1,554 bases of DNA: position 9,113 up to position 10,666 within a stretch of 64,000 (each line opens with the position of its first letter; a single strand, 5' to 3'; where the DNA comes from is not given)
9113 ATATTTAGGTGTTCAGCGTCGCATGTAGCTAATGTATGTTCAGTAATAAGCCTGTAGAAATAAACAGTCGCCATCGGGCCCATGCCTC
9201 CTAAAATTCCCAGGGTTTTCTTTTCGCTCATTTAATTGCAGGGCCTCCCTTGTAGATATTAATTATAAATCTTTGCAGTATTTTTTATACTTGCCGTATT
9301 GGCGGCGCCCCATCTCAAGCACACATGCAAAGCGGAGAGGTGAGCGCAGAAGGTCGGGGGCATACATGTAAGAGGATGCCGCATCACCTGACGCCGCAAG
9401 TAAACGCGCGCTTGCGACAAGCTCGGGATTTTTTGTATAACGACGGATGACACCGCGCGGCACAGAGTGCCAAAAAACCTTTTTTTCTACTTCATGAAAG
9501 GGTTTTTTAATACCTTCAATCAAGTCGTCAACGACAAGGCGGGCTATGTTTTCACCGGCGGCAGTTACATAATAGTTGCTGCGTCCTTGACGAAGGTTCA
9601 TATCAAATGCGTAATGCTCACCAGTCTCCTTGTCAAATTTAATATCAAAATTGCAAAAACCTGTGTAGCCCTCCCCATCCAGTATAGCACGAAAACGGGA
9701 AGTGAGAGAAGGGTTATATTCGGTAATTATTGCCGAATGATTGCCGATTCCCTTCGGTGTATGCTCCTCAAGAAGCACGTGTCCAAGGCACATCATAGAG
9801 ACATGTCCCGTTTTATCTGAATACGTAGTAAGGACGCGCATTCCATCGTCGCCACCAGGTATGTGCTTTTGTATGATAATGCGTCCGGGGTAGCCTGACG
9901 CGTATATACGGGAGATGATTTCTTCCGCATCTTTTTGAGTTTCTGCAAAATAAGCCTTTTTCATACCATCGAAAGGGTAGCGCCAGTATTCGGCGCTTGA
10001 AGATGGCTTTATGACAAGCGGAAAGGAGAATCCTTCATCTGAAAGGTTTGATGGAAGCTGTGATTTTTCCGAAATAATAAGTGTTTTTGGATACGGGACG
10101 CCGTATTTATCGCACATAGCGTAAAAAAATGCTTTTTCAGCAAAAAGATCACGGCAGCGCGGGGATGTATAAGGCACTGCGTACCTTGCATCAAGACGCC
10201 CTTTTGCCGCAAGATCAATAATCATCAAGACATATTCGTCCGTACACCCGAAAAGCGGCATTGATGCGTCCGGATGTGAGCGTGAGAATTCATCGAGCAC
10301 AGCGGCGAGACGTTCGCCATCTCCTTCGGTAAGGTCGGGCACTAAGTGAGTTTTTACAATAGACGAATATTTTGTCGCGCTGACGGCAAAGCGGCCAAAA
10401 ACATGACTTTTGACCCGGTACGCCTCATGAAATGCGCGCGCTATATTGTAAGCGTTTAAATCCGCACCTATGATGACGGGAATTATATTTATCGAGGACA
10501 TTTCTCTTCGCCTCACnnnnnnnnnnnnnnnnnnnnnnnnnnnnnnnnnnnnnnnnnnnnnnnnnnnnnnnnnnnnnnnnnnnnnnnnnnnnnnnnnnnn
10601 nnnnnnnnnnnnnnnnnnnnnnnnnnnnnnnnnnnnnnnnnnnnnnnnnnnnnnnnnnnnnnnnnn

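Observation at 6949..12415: asnB / ATP-grasp ligase / Asp racemase / MurE operon: predicted D-Asp (D-isoAsn) peptidoglycan branch pathway linked to a non-DNPR MurE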

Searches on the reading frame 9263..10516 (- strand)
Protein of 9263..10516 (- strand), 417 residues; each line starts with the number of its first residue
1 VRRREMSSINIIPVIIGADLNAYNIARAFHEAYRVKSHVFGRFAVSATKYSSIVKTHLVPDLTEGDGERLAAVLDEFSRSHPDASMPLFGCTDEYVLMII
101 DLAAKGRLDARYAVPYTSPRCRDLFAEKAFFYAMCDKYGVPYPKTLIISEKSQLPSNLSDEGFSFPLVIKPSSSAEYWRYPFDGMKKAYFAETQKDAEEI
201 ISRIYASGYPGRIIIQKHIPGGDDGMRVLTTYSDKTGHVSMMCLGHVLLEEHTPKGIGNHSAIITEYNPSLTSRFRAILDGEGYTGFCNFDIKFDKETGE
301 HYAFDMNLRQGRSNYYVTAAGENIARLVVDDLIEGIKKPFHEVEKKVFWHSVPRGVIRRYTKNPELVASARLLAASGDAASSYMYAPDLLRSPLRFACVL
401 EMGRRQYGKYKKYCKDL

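Call 3: search_protein_families(library=pfam, proteins=[window:9263-10516:-], max_evalue=0.01)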
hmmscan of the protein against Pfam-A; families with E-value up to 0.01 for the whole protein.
window:9263-10516:- (417 aa): 0 families

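Call 4: search_protein_families(library=ncbifam, proteins=[window:9263-10516:-], max_evalue=0.01)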
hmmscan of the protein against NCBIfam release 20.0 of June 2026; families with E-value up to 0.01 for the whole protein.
window:9263-10516:- (417 aa): 3 families
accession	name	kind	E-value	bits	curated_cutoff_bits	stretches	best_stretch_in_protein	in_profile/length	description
NF009404.0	PRK12767.1-3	equivalog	0.00094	18.2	316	1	107-330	90-304/344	carbamoyl phosphate synthase-like protein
NF009406.0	PRK12767.1-5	equivalog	0.0016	17.6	271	1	124-333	110-294/327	carbamoyl phosphate synthase-like protein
NF009402.0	PRK12767.1-1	equivalog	0.0052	15.6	218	1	114-321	102-287/329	carbamoyl phosphate synthase-like protein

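Call 5: search_solved_structures(query=window:9263-10516:-, max_evalue=1, show_alignments=1)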
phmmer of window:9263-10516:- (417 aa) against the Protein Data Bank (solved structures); distinct sequences matched with E-value up to 1: 0.

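Call 7: find_homologous_proteins(query=window:9263-10516:-, max_evalue=0.001)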
Query window:9263-10516:- (417 aa): 3416 proteins with E <= 0.001 among 8000 candidates; the best 120 are listed.
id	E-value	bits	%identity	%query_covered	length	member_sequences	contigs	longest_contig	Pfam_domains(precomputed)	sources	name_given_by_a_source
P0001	1.8e-279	945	100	99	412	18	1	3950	-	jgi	jgi:D-aspartate ligase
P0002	1.6e-253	859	90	99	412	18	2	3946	-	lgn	-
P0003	3.6e-176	604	65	96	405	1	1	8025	-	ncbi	-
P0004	9.5e-175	600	65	96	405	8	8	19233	-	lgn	-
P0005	1.3e-172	593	65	96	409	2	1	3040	-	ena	-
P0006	3.2e-169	581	93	68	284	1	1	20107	-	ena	-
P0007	1.2e-167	576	64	96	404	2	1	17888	-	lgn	-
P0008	1.8e-167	576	64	96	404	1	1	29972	-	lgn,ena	-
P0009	5.5e-166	571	61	96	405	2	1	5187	-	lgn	-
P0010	1.0e-165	570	63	96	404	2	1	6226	-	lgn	-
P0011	2.6e-164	565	61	96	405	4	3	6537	-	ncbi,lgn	-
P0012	4.6e-164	564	62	96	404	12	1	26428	-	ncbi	-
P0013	9.9e-164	563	61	97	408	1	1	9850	-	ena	-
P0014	7.1e-163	561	62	97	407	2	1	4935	-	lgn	-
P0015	6.4e-153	528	60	97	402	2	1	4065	-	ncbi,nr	ncbi:MAG: ATP-grasp domain-containing protein [Firmicutes bacterium]|nr:ATP-grasp domain-containing 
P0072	4.1e-129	449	52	97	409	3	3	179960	-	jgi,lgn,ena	-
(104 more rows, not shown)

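Call 11: find_encoding_contigs(protein=P0001, flank=10000, max_places=4)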
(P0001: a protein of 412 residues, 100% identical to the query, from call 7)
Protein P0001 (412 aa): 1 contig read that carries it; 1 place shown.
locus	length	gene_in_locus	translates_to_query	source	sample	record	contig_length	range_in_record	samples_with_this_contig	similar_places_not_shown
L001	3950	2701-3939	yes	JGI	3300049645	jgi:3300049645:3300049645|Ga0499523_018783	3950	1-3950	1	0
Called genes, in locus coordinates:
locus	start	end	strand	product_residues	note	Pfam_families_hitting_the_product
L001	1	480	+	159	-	?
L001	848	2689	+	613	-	PF13522:GATase_6, PF13537:GATase_7, PF00733:Asn_synthase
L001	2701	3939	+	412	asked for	-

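Call 12: find_encoding_contigs(protein=P0072, flank=8000, max_places=3)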
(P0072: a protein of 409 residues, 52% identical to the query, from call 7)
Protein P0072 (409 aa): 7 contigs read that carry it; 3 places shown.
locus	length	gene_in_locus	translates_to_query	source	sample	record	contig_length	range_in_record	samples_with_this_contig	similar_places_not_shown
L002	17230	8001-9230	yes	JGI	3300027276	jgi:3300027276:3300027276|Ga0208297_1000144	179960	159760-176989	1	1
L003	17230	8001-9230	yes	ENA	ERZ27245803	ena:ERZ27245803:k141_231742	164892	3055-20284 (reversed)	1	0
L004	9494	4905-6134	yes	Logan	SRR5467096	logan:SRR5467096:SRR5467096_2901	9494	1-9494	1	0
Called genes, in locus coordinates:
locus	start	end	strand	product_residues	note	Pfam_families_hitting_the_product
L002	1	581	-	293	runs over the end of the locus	PF00753:Lactamase_B, PF12706:Lactamase_B_2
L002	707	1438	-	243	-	PF01061:ABC2_membrane, PF12698:ABC2_membrane_3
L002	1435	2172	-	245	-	PF00005:ABC_tran, PF13304:AAA_21 (weak)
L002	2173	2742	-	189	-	PF00440:TetR_N (weak), PF13305:TetR_C_33 (weak)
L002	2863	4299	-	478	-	PF01145:Band_7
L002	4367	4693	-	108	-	-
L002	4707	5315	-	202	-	-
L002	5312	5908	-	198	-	PF08876:DUF1836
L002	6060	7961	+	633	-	PF13522:GATase_6, PF13537:GATase_7, PF00733:Asn_synthase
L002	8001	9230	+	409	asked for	-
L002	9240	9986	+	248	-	PF01177:Asp_Glu_race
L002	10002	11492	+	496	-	PF01225:Mur_ligase (weak), PF08245:Mur_ligase_M, PF02875:Mur_ligase_C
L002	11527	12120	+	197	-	PF12773:DZR (weak)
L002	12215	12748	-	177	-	PF00210:Ferritin (weak), PF02915:Rubrerythrin, PF23458:DUF7130 (faint), PF21349:RUBY_RBDX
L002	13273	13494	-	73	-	-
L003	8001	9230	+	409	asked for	-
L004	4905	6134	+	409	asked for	-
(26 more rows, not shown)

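Call 15: find_related_loci(query=A1, collection=genome_contigs, flank=9000)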
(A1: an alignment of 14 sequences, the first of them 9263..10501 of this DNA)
Query A1 (412 aa) in genome_contigs; peptide patterns used: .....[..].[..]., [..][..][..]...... (x = any residue, [..] = any of these).
600 stretches matched a pattern (row limit reached: there are more); 596 encode a relative of the query (tblastn E <= 1e-3); the best 80 are kept; 80 distinct loci.
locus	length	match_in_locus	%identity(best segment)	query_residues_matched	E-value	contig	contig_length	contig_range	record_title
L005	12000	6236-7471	90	1-412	0e+0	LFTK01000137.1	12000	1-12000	MAG: Clostridiales bacterium DTU064 scaffold8154, whole genome shotgun sequence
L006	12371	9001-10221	52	1-410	5e-141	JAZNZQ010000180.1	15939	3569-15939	MAG: Eubacteriales bacterium isolate T1900044766_TS20190232.MAGScoT_cleanbin_000081 SGB_2417_k141_46006, whole genome sh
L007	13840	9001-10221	54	1-408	1e-139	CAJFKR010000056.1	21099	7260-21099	Candidatus Flemingibacterium merdigallinarum isolate Chicken_22_mag_3 genome assembly, contig: MAGpy_11413_22_idba_bin_3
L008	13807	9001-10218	51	2-410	2e-136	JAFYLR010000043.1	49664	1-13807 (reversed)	MAG: Clostridia bacterium isolate RGIG7204 Water_buffalos_Cecum-1__c611643, whole genome shotgun sequence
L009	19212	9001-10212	51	4-410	5e-135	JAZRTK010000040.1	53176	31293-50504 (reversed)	MAG: Eubacteriales bacterium isolate T1900045343_YK20190033.MAGScoT_cleanbin_000010 SGB_6675_k141_2244061, whole genome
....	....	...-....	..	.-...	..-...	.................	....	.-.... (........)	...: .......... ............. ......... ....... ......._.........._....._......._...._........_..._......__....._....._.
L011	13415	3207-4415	50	3-409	2e-134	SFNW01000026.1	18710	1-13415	MAG: Clostridiales bacterium isolate W2P9.058 Contig1126, whole genome shotgun sequence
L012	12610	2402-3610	51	3-409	9e-134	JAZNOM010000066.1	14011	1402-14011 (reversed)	MAG: Eubacteriales bacterium isolate T1900044652_TS20190118.MAGScoT_cleanbin_000039 SGB_1436_k141_2693069, whole genome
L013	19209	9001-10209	49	3-409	1e-132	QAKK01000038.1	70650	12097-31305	MAG: Oscillospiraceae bacterium isolate CIM:MAG 1170_1 contig_55287, whole genome shotgun sequence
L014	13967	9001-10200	51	6-408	6e-132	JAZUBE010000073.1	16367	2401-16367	MAG: Eubacteriales bacterium isolate T1900045317_YK20190006.MAGScoT_cleanbin_000120 SGB_6322_k141_664441, whole genome s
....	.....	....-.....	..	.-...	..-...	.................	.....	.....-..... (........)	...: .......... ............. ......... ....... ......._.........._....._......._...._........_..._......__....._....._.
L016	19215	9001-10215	52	3-411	4e-137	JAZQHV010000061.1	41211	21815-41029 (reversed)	MAG: Eubacteriales bacterium isolate T1900044625_TS20190091.MAGScoT_cleanbin_000109 SGB_944_k141_608913, whole genome sh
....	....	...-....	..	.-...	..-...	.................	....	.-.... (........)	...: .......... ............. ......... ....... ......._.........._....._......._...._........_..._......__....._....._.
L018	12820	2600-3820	50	1-408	2e-130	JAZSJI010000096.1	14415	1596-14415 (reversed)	MAG: Candidatus Flemingiibacterium sp. isolate T1900044565_TS20190031.MAGScoT_cleanbin_000018 SGB_400_k141_140349, whole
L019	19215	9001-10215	49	3-411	4e-130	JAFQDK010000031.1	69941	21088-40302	MAG: Clostridia bacterium isolate RGIG1718 Goat_Cecum-2__c433483, whole genome shotgun sequence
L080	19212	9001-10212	47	1-410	2e-120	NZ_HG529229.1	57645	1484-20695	Faecalimicrobium dakarense strain FF1, whole genome shotgun sequence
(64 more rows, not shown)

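Call 22: search_dna_similar(query=window:9263-10501:-, collection=plasmids, mode=protein, max_evalue=0.001, max_rows=40)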
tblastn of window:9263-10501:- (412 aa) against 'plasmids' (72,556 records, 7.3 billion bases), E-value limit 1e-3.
Records with a match: 18; places in all: 18; records where one place covers at least 80% of the query: 6.
Best place of each record, by identity: <60% 18.
By first word of the organism name: Azospirillum 7; Methanosarcina 2; Deinococcus 2; Subdoligranulum 1; Lactobacillus 1; Latilactobacillus 1; Limosilactobacillus 1; Bacillus 1; Natrononativus 1; Chelatococcus 1.
By predicted mobility (MOB-suite, as given by PLSDB): non-mobilizable 12; mobilizable 5; conjugative 1.
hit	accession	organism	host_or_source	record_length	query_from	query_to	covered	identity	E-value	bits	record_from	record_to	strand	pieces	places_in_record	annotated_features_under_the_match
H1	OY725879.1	Subdoligranulum variabile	-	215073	3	410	99%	49.4%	3e-123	400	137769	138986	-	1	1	none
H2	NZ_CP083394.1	Lactobacillus crispatus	Homo sapiens,Whole organism,urine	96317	3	408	99%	33.3%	5e-68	241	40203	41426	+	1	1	hypothetical protein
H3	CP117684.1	Latilactobacillus curvatus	Pig,Single cell,feces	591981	5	411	99%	32.4%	5e-68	241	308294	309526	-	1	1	carboxylate--amine ligase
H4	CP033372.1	Limosilactobacillus fermentum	Cow,cell culture,Fresh milk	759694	6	384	92%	33.7%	8e-63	226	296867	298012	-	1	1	carboxylate--amine ligase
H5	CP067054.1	Bacillus mycoides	soil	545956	7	362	86%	34.4%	4e-52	231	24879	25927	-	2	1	hypothetical protein (x2)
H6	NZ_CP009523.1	Methanosarcina sp. Kolksee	-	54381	9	341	81%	20.7%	9e-9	65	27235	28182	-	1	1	hypothetical protein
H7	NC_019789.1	Deinococcus peraridilitoris DSM 19664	-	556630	43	341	73%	22.7%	1e-8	65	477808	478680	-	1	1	ATP-grasp family protein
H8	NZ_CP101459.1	Natrononativus amylolyticus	cell culture,sediment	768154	55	319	64%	25.5%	3e-11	73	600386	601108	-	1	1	carboxylate--amine ligase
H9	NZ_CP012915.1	Azospirillum brasilense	Digitaria eriantha,microbe,root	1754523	41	334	71%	21.4%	8e-9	66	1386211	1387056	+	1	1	none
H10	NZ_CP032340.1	Azospirillum brasilense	soil sample,Agricultural field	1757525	41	334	71%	21.4%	8e-9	66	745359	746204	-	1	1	none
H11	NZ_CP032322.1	Azospirillum argentinense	soil sample,Agricultural field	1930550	45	334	70%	21.7%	7e-9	66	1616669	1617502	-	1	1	record has no annotation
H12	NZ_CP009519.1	Methanosarcina vacuolata Z-761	-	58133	9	304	72%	20.9%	2e-8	64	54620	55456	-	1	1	hypothetical protein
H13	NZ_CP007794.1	Azospirillum argentinense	Triticum aestivum L.,Root,wheat ...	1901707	45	334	70%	21.4%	2e-8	64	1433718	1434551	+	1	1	record has no annotation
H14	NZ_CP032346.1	Azospirillum brasilense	soil sample,Agricultural field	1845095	45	334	70%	21.4%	1e-7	62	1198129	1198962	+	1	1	record has no annotation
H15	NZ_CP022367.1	Azospirillum sp. TSH58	single cell,paddy soils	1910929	65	334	66%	22.2%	2e-8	64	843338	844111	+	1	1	record has no annotation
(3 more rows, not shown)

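Call 24: get_annotated_region(hit=H3, flank=5000)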
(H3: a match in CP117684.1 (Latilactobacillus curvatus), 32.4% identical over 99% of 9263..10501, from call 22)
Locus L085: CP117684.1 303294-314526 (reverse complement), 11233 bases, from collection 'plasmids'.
description: Latilactobacillus curvatus strain curvatus plasmid p1_CACC879, complete sequence
organism: Latilactobacillus curvatus (NCBI taxid 28038)
taxonomy: Bacteria; Bacillota; Bacilli; Lactobacillales; Lactobacillaceae; Latilactobacillus; Latilactobacillus curvatus
host: -; source: Pig,Single cell,feces; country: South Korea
typing (MOB-suite, as given by PLSDB): mobilizable; relaxase MOBP
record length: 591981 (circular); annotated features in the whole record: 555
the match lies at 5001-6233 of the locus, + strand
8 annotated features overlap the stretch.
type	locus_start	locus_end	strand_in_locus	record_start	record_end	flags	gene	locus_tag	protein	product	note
CDS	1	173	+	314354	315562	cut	-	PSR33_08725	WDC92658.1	LCP family protein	-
CDS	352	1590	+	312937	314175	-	-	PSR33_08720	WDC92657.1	nucleoside transporter C-terminal domain-containing protein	-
CDS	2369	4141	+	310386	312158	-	aspS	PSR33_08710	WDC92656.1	aspartate--tRNA ligase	-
CDS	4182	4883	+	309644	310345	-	-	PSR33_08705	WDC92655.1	amino acid racemase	-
CDS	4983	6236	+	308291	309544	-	-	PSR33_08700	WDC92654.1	carboxylate--amine ligase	-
CDS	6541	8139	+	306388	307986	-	-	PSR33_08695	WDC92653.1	bifunctional aspartate transaminase/aspartate 4-decarboxylase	-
CDS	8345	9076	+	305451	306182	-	-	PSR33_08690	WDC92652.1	GntR family transcriptional regulator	-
CDS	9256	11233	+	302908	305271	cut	-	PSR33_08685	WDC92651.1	phosphoketolase family protein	-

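Call 25: get_annotated_region(hit=H4, flank=5000)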
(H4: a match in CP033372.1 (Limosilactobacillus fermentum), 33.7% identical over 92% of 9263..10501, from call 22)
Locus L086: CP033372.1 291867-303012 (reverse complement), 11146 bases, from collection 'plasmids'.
description: Limosilactobacillus fermentum strain DR9 plasmid unnamed1, complete sequence
organism: Limosilactobacillus fermentum (NCBI taxid 1613)
taxonomy: Bacteria; Bacillota; Bacilli; Lactobacillales; Lactobacillaceae; Limosilactobacillus; Limosilactobacillus fermentum
host: -; source: Cow,cell culture,Fresh milk; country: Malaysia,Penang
typing (MOB-suite, as given by PLSDB): mobilizable; relaxase MOBP,MOBV
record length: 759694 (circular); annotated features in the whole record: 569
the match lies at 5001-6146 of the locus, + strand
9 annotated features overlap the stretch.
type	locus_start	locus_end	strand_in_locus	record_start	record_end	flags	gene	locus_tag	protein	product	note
CDS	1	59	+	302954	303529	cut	-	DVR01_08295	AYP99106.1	cysteine hydrolase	-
CDS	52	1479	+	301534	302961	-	-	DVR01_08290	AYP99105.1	nicotinate phosphoribosyltransferase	-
CDS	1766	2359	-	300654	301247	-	-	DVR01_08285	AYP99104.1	ECF transporter S component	-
CDS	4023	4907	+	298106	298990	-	-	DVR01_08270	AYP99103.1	DMT family transporter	-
CDS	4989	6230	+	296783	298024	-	-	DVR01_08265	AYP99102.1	carboxylate--amine ligase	-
CDS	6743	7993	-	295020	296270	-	-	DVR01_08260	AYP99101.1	transposase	-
CDS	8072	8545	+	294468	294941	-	tnpA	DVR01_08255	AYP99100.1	IS200/IS605 family transposase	-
CDS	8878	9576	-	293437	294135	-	-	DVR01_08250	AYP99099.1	hypothetical protein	-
CDS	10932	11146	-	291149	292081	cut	rfbB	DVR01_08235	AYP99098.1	dTDP-glucose 4,6-dehydratase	-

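Call 26: get_annotated_region(hit=H2, flank=5000)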
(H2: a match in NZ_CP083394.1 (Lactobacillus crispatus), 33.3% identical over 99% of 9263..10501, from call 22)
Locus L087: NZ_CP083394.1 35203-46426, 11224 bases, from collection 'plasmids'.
description: Lactobacillus crispatus strain Lc116 plasmid p1, complete sequence
organism: Lactobacillus crispatus (NCBI taxid 47770)
taxonomy: Bacteria; Bacillota; Bacilli; Lactobacillales; Lactobacillaceae; Lactobacillus; Lactobacillus crispatus
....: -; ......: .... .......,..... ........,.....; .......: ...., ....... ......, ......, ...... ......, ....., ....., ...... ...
typing (MOB-suite, as given by PLSDB): non-mobilizable
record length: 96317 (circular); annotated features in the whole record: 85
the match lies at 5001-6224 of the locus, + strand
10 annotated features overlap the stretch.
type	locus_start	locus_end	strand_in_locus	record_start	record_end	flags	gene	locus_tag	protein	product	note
CDS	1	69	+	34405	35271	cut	-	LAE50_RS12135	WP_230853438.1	transposase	GO:0006313 - DNA transposition [Evidence IEA]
CDS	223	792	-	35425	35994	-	-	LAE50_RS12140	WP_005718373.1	DNA-3-methyladenine glycosylase I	GO:0006284 - base-excision repair [Evidence IEA]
CDS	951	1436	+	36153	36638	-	-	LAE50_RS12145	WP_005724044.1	hypothetical protein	-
CDS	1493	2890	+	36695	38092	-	-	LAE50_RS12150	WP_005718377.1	metallophosphoesterase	-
CDS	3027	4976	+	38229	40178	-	asnB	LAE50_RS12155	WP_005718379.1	asparagine synthase (glutamine-hydrolyzing)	GO:0006529 - asparagine biosynthetic process [Evidence IEA]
CDS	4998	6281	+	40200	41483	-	-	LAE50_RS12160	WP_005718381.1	hypothetical protein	-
CDS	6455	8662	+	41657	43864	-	nrdD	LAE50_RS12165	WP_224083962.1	anaerobic ribonucleoside-triphosphate reductase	GO:0006260 - DNA replication [Evidence IEA]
CDS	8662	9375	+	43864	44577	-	nrdG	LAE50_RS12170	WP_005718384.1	anaerobic ribonucleoside-triphosphate reductase activating protein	GO:0009265 - 2'-deoxyribonucleotide biosynthetic process [Evidence IEA]; GO:0051353 - positive regulation of ...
CDS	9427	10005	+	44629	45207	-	-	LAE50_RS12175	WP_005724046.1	iron-sulfur cluster assembly protein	-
CDS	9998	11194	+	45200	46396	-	-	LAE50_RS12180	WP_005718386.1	DUF438 domain-containing protein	-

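Call 30: predict_structure(alignment_id=A1)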
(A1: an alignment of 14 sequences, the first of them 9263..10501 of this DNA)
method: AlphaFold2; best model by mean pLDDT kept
length: 412 residues; sequences in the alignment: 14
mean_pLDDT: 90.9   pTM: 0.89
mean pLDDT of the five models: 90.9, 90.6, 90.3, 89.7, 88.5
residues with pLDDT >= 90: 305; 70-90: 89; 50-70: 16; < 50: 2
segments of 3 or more residues with pLDDT < 50: none
pLDDT, mean of each block of 10 residues (from residue 1): 81 90 96 85 90 80 90 95 90 90 93 87 91 95 95 94 91 89 93 97 95 86 95 96 81 84 96 96 93 92 75 94 95 95 95 91 97 94 93 92 84 58
secondary structure, 60 per line:
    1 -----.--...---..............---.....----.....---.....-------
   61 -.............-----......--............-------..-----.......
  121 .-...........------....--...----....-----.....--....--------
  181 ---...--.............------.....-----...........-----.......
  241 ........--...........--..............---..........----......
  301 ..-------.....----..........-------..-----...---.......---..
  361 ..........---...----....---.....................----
elements in order: E9-11 H15-28 E32-36 H41-45 E49-53 H62-74 E80-85 H88-99 H114-121 H123-133 E140-143 H153-156 E162-166 H169-172 E184-186 H189-201 E208-212 E221-228 E234-248 E251-261 H264-277 E281-290 E295-302 H310-314 H319-328 E343-345 H349-355 H359-370 E374-376 H381-384 H388-408
